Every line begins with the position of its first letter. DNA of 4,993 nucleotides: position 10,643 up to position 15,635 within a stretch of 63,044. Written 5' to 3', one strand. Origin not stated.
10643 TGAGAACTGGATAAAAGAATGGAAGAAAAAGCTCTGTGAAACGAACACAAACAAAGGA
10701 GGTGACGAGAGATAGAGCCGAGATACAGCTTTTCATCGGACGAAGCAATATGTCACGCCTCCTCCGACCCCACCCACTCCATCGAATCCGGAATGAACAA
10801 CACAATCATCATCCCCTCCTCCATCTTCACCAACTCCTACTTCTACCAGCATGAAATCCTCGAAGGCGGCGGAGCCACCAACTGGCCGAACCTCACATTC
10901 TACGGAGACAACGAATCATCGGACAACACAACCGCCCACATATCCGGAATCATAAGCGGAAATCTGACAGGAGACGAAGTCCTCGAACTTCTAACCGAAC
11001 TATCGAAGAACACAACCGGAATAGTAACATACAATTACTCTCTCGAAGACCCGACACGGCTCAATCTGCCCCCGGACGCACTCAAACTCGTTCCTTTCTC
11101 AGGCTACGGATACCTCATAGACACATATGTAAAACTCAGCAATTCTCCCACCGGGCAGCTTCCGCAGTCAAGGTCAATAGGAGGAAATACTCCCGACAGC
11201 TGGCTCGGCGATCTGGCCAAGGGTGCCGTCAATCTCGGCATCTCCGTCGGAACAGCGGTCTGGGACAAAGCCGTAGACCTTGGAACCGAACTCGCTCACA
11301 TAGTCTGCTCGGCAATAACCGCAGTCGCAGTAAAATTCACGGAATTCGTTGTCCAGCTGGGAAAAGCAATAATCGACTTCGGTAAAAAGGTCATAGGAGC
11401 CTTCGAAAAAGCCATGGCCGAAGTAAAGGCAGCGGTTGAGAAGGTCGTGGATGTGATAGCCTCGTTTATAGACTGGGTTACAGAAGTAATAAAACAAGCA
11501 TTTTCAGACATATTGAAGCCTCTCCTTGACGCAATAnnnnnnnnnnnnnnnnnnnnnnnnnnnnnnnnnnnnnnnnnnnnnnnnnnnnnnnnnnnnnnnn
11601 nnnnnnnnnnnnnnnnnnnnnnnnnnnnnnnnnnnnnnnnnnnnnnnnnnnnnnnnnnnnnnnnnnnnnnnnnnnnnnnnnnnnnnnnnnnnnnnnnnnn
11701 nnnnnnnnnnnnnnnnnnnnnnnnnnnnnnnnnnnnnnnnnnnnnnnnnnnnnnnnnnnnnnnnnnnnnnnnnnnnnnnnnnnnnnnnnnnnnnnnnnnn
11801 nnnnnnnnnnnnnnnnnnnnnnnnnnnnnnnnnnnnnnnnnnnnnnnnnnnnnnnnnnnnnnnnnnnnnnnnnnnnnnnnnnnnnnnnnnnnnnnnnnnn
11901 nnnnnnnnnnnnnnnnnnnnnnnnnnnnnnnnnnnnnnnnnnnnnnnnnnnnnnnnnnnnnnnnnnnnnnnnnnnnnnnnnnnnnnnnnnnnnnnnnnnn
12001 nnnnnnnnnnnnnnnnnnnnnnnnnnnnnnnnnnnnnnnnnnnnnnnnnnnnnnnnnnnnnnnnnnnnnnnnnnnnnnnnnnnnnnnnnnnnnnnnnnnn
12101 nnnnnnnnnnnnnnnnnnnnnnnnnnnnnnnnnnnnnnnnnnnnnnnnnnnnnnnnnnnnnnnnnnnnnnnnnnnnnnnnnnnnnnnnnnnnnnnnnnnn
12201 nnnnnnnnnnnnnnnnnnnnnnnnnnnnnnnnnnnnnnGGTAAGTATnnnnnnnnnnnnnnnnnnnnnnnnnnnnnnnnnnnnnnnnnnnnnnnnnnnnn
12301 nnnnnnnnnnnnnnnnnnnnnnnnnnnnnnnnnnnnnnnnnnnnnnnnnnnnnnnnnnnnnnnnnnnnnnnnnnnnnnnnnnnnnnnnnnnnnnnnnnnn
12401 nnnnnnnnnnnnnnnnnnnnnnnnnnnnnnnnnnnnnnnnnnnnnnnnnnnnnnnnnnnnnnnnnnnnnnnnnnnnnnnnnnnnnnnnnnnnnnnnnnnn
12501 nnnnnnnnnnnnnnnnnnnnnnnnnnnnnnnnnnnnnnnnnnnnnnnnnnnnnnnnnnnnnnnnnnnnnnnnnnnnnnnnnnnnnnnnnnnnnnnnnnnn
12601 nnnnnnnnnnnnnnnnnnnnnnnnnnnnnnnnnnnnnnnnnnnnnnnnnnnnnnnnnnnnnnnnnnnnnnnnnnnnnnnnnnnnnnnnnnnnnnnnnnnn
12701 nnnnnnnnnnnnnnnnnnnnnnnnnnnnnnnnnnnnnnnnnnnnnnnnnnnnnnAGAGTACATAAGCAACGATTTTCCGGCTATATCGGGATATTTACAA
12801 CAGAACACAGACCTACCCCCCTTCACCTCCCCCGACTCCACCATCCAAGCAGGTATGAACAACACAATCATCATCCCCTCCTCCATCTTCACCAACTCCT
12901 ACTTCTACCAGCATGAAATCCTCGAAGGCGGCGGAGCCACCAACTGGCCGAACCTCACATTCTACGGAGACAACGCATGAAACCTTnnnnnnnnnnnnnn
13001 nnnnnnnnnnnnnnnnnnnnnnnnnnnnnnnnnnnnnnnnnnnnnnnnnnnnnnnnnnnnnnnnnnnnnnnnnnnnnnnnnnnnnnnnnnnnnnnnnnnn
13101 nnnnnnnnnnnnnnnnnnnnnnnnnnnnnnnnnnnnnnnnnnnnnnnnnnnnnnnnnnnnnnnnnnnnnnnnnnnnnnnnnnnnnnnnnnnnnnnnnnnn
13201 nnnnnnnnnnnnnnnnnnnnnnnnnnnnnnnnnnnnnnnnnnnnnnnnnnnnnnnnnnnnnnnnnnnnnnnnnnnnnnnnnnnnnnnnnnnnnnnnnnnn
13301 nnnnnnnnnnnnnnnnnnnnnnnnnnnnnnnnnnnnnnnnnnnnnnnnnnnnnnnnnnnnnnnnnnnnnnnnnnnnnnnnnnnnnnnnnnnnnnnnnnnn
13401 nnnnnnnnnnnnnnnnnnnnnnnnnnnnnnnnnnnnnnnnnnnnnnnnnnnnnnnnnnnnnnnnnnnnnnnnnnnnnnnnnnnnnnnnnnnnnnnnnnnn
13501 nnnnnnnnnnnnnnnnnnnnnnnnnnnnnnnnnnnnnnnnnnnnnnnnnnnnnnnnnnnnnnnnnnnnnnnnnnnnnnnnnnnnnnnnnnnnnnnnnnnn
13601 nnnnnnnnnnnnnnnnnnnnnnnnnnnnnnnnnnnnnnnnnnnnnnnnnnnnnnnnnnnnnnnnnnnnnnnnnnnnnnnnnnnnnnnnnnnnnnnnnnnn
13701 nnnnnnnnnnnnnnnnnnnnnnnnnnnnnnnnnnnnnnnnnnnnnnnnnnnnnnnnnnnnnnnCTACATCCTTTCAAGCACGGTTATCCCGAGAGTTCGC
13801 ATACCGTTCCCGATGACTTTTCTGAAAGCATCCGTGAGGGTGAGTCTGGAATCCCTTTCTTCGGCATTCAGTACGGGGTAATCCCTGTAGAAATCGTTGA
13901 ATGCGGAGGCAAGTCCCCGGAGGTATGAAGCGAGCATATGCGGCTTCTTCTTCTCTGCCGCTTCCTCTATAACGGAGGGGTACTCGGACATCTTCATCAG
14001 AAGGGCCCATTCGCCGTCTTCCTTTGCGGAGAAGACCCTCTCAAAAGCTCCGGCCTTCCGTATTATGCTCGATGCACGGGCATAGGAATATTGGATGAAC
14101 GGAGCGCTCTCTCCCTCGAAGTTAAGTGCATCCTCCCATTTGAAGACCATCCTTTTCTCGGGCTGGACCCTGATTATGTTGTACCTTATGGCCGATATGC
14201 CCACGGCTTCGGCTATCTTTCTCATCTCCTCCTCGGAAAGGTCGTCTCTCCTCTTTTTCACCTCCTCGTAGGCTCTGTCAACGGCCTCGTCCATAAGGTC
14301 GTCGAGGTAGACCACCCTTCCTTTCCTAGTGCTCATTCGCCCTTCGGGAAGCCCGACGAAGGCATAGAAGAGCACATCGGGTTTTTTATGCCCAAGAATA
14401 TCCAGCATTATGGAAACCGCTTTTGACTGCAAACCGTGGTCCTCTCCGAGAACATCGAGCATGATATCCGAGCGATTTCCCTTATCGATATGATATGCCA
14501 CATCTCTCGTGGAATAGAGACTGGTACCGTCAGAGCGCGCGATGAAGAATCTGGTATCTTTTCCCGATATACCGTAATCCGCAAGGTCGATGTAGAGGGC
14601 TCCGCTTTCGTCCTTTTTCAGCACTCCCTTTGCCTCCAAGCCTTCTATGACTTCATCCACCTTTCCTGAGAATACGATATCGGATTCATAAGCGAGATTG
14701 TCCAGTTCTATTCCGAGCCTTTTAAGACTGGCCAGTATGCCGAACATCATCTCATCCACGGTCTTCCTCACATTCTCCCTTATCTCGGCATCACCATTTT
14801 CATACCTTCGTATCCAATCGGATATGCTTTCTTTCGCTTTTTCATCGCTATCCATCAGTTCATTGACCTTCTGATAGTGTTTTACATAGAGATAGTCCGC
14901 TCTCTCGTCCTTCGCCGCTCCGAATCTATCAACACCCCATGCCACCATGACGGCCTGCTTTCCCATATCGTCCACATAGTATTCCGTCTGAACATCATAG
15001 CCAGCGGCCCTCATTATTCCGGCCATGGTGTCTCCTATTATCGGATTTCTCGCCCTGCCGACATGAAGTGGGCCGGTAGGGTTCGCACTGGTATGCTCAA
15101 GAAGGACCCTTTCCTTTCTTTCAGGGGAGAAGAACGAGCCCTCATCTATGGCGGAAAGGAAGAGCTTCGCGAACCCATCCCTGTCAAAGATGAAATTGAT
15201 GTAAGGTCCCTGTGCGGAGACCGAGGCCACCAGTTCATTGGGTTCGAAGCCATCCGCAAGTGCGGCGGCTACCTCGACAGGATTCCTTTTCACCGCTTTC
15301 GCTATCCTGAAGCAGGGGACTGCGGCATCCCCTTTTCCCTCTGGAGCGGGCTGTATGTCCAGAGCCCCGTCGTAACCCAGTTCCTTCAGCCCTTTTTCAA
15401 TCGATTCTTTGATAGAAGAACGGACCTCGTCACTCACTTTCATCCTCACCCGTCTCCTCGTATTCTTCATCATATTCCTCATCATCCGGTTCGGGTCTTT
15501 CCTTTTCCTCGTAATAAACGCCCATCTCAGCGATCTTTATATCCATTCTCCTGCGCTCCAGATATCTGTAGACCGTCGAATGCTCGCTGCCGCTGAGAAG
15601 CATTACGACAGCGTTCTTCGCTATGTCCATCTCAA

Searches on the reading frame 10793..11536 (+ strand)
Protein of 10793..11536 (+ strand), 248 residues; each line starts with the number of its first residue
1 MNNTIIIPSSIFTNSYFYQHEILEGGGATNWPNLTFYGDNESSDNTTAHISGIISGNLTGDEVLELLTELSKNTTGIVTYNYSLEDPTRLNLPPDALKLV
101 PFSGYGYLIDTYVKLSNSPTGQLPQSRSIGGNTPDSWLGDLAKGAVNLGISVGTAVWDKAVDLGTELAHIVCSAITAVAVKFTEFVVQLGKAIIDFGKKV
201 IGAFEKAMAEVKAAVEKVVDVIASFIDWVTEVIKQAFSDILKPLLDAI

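Call 44: search_protein_representatives(alignment_id=A3)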
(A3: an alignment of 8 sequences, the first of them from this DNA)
Query: 8 sequences, 248 profile positions. Proteins with E-value up to 0.001 (for the whole library): 93; up to 1e-10: 21; up to 1e-30: 8. The best 93 are listed.
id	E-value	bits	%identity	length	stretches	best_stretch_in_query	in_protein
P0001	7.2e-138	474.2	-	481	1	1-248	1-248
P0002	2.2e-136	469.3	-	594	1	1-248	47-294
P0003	2.2e-135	466.0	-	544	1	1-247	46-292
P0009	7.8e-131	451.1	-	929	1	1-248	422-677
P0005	7.1e-124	428.3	-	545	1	1-248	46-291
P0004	1.5e-123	427.2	-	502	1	1-236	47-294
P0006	4.3e-121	419.2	-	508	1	2-247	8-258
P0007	8.1e-121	418.3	-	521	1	1-248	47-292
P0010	1.6e-30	122.6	-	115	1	1-63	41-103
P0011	5.4e-21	91.4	-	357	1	169-246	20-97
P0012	9.6e-21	90.5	-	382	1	168-241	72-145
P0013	3.8e-20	88.6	-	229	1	169-247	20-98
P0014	5.6e-19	84.8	-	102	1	1-47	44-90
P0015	2.2e-17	79.5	-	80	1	1-40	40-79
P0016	3.6e-17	78.9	-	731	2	157-246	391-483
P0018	1.1e-13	67.4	-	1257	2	178-248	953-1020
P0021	4.1e-12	62.3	-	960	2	180-246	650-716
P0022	8.1e-12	61.3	-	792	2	3-106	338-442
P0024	1.4e-09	54.0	-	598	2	3-104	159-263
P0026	2.1e-09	53.4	-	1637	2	176-248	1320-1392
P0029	6.8e-09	51.7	-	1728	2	3-105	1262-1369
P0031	2.5e-08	49.9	-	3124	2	157-248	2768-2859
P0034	1.0e-07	47.9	-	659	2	5-102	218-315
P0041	6.8e-07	45.2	-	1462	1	3-171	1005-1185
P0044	1.3e-06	44.2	-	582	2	3-107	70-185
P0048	4.6e-06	42.5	-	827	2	3-104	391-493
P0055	8.9e-06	41.5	-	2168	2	3-103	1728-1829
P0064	4.2e-05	39.3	-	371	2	3-104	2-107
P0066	5.4e-05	39.0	-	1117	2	3-106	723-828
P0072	1.0e-04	38.1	-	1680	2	3-104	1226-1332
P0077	1.6e-04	37.4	-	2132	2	3-104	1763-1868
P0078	1.6e-04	37.4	-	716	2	3-102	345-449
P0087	3.5e-04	36.3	-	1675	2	3-105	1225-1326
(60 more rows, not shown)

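Call 53: search_protein_families(library=pfam, proteins=[P0041, P0029, P0031, P0077, P0016], max_evalue=0.001)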
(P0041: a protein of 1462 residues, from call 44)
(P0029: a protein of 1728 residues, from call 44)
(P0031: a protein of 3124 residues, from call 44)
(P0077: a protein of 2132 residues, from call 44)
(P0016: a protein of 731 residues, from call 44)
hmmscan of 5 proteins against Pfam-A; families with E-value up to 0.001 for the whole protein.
P0041 (1462 aa): 0 families

P0029 (1728 aa): 3 families
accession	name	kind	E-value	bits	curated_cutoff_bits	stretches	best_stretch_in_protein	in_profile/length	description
PF18911.6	PKD_4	-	2.7e-119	389.9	27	7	23-108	1-85/85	PKD domain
PF00801.26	PKD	-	2.7e-63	210.4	23.5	6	422-490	6-75/80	PKD domain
PF22352.2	K319L-like_PKD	-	1.4e-29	102.4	27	2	592-669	1-84/84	K319L-like, PKD domain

P0031 (3124 aa): 4 families
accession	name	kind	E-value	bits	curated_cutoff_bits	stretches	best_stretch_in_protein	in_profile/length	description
PF18911.6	PKD_4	-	3.1e-244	790.3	27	14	310-394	1-85/85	PKD domain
PF00801.26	PKD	-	1.6e-140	457.9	23.5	14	588-650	14-75/80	PKD domain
PF22352.2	K319L-like_PKD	-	3e-62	207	27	4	51-125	4-84/84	K319L-like, PKD domain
PF18884.5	TSP3_bac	-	0.00036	20.7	25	0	2085-2106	1-20/22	Bacterial TSP3 repeat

P0077 (2132 aa): 1 family
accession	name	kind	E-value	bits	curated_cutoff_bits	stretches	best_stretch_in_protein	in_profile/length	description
PF16656.11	Pur_ac_phosph_N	-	2e-10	41.5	30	1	703-777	26-93/93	Purple acid Phosphatase, N-terminal domain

P0016 (731 aa): 1 family
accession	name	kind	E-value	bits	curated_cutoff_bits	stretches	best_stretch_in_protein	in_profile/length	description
PF18884.5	TSP3_bac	-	0.00025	21.3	25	1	29-55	1-22/22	Bacterial TSP3 repeat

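Call 54: list_cluster_members(proteins=[P0041, P0029, P0016, P0077, P0024, P0022, P0018, P0031, P0005, P0064])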
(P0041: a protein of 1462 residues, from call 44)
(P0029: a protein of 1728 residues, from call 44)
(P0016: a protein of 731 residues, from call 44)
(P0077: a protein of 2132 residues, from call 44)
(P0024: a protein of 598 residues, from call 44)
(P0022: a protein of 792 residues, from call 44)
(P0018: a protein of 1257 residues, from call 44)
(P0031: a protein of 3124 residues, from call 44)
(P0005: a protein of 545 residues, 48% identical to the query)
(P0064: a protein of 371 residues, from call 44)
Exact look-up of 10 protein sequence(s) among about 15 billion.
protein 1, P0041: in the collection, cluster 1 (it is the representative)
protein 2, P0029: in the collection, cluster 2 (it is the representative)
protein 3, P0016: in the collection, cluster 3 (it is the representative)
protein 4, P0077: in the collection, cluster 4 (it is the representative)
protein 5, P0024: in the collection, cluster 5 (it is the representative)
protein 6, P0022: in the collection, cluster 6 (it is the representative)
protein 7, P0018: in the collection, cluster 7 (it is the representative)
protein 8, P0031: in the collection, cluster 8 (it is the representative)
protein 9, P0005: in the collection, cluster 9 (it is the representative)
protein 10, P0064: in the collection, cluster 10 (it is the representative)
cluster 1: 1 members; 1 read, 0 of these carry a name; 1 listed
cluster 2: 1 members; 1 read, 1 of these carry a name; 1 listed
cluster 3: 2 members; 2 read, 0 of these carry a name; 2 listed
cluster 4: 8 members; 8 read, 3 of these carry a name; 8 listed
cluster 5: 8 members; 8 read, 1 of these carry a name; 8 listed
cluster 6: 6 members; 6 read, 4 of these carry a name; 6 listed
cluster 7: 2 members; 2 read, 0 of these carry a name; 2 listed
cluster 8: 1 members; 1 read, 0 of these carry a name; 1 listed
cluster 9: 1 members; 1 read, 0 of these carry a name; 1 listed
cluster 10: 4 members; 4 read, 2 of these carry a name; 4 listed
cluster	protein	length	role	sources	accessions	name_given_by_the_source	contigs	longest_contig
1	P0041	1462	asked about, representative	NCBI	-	-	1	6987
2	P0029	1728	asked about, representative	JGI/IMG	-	PKD repeat protein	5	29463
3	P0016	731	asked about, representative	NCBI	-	-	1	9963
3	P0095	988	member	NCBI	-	-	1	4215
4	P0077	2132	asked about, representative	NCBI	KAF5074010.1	hypothetical protein DSECCO2_185120 [anaerobic digester metagenome]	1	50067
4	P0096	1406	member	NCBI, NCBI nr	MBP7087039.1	MAG: pre-peptidase C-terminal domain-containing protein, partial [Methanomassiliicoccales ... | pre-peptidase C-terminal domain-containing protein [Methanomassiliicoccales archaeon]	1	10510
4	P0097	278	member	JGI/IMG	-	hypothetical protein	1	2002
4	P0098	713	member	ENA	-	-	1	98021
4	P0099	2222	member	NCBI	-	-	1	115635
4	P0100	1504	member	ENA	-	-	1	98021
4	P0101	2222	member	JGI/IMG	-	-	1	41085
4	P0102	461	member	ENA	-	-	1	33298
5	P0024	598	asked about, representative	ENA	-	-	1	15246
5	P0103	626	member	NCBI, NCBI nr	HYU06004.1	MAG TPA: hypothetical protein VEM77_02345 [Thermoplasmata archaeon] | hypothetical protein [Thermoplasmata archaeon]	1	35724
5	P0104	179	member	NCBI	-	-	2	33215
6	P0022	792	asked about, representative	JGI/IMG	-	hypothetical protein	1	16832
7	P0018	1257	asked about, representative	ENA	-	-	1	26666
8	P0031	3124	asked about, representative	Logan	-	-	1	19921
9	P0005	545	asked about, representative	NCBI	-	-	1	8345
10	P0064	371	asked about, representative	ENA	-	-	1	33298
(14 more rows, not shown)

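Call 55: find_encoding_contigs(protein=P0064, flank=10000, max_places=3)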
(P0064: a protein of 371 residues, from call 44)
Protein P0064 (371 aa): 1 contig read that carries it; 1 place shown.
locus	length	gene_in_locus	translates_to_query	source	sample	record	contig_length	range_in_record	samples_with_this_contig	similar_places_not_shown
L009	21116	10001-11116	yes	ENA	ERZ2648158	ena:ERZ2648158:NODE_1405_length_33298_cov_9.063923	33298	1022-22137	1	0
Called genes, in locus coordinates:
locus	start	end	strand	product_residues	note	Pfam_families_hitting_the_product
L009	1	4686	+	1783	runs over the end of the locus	-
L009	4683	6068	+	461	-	-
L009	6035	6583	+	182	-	-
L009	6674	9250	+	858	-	-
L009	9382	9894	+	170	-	-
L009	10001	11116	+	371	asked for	-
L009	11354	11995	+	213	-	-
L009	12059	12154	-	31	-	-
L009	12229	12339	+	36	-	-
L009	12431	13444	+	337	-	PF07521:RMMBL (faint)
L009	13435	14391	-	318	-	PF08068:DKCLD, PF01509:TruB_N, PF21238:Pus10_C (weak), PF01509:TruB_N, PF16198:TruB_C_2, PF01472:PUA, PF26292:PUA_elF2D (weak)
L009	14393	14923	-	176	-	PF13189:Cytidylate_kin2, PF13207:AAA_17, PF13238:AAA_18, PF13671:AAA_33 (weak), PF01202:SKI (weak), PF02224:Cytidylate_kin (weak)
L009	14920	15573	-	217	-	PF01956:EMC3_TMCO1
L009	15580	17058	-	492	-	PF10559:Plug_translocon, PF00344:SecY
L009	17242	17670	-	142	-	PF00828:Ribosomal_L27A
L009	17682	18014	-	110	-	-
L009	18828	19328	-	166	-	PF17144:Ribosomal_L5e, PF00861:Ribosomal_L18p (weak), PF17144:Ribosomal_L5e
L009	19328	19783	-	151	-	PF01280:Ribosomal_L19e, PF25476:Ribosomal_L19e_C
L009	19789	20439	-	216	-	PF01655:Ribosomal_L32e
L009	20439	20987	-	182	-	PF00347:Ribosomal_L6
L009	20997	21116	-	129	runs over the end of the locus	PF00410:Ribosomal_S8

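Call 77: find_encoding_contigs(protein=P0011, flank=6000, max_places=3)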
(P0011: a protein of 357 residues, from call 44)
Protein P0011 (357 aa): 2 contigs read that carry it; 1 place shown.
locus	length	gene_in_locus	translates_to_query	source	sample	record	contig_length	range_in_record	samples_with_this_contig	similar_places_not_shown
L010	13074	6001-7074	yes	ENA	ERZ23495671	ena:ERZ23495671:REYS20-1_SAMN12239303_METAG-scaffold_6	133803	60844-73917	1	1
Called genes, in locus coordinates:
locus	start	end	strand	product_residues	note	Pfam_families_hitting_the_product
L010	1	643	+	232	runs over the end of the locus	-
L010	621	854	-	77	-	-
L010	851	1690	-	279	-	PF00763:THF_DHG_CYH, PF02882:THF_DHG_CYH_C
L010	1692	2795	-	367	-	PF00091:Tubulin, PF12327:FtsZ_C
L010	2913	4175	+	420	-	PF07690:MFS_1, PF00083:Sugar_tr, PF07690:MFS_1 (weak)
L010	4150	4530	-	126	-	PF03692:CxxCxxCC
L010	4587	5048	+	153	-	PF01927:Mut7-C, PF18480:DUF5615 (weak)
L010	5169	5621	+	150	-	-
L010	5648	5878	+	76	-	PF01927:Mut7-C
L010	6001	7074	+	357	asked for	-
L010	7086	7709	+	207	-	-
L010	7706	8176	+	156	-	-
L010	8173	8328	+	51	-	-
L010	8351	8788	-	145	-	PF25212:HVO_A0114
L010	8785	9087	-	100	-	PF20126:TumE (weak)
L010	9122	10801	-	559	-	PF03485:Arg_tRNA_synt_N, PF00133:tRNA-synt_1 (faint), PF00750:tRNA-synt_1d, PF01921:tRNA-synt_1f (faint), PF05746:DALR_1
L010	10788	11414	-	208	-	PF00013:KH_1 (faint), PF21800:KH_KRR1_2nd, PF22891:KH_PNO1_2nd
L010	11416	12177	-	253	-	PF01163:RIO1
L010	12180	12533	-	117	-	PF01176:eIF-1a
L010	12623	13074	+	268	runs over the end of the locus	PF01885:PTS_2-RNA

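Call 80: list_cluster_members(proteins=[P0021, P0026, P0034, P0044, P0048, P0055, P0066, P0072, P0078, P0087])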
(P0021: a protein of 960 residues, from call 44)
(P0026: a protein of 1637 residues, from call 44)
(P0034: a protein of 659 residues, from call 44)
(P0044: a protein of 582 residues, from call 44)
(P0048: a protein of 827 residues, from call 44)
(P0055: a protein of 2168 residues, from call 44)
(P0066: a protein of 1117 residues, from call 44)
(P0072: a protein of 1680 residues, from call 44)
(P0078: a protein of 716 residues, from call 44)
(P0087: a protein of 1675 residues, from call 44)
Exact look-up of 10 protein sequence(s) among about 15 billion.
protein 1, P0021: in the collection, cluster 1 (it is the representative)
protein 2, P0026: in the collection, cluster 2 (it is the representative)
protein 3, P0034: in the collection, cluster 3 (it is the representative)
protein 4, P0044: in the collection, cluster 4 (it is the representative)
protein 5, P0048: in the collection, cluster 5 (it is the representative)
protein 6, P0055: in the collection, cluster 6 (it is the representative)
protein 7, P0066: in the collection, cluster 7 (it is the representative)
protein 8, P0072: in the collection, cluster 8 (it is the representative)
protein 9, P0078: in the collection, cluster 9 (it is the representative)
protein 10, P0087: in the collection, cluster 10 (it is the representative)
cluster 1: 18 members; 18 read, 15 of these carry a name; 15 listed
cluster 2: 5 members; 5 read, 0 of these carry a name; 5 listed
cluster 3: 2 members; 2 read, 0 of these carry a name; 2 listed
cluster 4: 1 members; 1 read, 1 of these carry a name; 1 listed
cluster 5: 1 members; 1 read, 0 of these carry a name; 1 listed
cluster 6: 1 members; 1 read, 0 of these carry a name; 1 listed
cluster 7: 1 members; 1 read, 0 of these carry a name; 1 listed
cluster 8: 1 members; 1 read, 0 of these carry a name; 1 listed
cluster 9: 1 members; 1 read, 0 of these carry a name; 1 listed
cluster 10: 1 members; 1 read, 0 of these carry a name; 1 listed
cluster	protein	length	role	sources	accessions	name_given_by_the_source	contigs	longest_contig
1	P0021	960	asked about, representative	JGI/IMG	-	hypothetical protein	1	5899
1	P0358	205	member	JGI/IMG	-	hypothetical protein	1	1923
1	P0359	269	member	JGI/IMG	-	hypothetical protein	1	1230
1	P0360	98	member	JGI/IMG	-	hypothetical protein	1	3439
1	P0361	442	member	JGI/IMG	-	hypothetical protein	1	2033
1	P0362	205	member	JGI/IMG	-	hypothetical protein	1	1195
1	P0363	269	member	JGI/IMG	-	hypothetical protein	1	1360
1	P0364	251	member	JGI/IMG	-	hypothetical protein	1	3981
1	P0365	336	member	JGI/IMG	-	hypothetical protein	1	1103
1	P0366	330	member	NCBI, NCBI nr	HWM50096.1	MAG TPA: LamG-like jellyroll fold domain-containing protein, partial [Thermoplasmata ... | LamG-like jellyroll fold domain-containing protein [Thermoplasmata archaeon]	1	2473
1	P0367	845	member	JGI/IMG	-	hypothetical protein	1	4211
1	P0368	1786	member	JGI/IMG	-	hypothetical protein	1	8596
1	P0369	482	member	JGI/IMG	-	hypothetical protein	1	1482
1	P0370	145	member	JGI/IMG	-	hypothetical protein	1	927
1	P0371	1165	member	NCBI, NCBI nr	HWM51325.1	MAG TPA: LamG-like jellyroll fold domain-containing protein, partial [Thermoplasmata ... | LamG-like jellyroll fold domain-containing protein [Thermoplasmata archaeon]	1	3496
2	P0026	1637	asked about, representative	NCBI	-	-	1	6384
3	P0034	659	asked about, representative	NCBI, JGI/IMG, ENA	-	-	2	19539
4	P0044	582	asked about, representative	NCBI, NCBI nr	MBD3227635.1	MAG: hypothetical protein GF329_05550 [Candidatus Lokiarchaeota archaeon] | hypothetical protein [Candidatus Lokiarchaeota archaeon]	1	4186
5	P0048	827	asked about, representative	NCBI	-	-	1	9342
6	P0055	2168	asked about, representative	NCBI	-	-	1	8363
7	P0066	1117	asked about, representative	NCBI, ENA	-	-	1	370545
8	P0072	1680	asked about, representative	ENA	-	-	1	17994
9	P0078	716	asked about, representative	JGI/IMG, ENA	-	-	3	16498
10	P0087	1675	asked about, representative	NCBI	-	-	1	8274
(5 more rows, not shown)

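Call 88: find_encoding_contigs(protein=P0024, flank=10000, max_places=2)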
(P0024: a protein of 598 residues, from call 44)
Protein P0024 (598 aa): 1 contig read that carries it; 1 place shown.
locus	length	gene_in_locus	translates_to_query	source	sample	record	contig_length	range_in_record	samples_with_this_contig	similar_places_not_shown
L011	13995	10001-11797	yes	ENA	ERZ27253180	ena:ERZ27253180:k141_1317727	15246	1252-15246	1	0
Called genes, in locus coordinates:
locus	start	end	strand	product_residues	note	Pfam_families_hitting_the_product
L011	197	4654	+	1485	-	PF24517:CBM96 (weak), PF06848:Disaggr_repeat (faint), PF25292:Beta-prop_CGLA (weak), PF01839:FG-GAP (faint), PF13517:FG-GAP_3 (weak), PF13570:Beta-prop_ACSF4, PF13517:FG-GAP_3 (weak), PF17963:Big_9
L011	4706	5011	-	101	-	-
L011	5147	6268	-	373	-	-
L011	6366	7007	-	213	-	-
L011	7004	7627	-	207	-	PF03446:NAD_binding_2 (weak), PF03807:F420_oxidored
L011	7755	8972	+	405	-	PF07690:MFS_1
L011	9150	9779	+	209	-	PF00406:ADK, PF13207:AAA_17, PF05191:ADK_lid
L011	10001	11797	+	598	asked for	-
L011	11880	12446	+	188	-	-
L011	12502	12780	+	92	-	-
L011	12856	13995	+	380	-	?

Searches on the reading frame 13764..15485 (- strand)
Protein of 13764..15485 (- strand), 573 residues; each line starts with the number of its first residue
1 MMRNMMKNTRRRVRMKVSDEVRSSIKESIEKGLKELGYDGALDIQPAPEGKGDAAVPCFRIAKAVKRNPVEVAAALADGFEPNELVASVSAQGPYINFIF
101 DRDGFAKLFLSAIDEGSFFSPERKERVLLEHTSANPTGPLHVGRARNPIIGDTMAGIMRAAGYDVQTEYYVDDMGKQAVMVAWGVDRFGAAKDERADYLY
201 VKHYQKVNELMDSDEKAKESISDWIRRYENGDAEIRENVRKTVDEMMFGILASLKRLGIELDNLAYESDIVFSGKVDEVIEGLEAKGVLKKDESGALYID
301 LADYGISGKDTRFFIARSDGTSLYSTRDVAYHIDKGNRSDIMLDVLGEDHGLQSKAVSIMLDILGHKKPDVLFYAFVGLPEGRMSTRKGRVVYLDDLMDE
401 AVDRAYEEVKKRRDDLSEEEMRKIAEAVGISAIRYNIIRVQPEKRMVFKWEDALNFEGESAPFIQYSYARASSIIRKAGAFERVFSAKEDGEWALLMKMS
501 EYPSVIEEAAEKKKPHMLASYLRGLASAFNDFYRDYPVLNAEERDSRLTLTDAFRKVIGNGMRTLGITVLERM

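Call 15: search_protein_families(library=ncbifam, proteins=[window:13764-15485:-], max_evalue=0.00001)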
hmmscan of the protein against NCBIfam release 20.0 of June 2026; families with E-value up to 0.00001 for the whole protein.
window:13764-15485:- (573 aa): 4 families
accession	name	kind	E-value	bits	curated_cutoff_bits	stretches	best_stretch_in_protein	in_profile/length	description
TIGR00456.1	argS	equivalog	2.7e-149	498.1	261.65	1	24-573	4-569/569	arginine--tRNA ligase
NF002446.0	PRK01611.3-3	equivalog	1.2e-124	416.9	399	2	204-573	247-636/636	arginine--tRNA ligase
NF002447.0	PRK01611.3-4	equivalog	1.3e-121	407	460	2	19-335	3-321/613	arginine--tRNA ligase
NF045898.1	ArgS_rel_codon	equivalog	4e-22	79.1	340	1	406-569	154-323/327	ArgS-related anticodon-binding protein NrtL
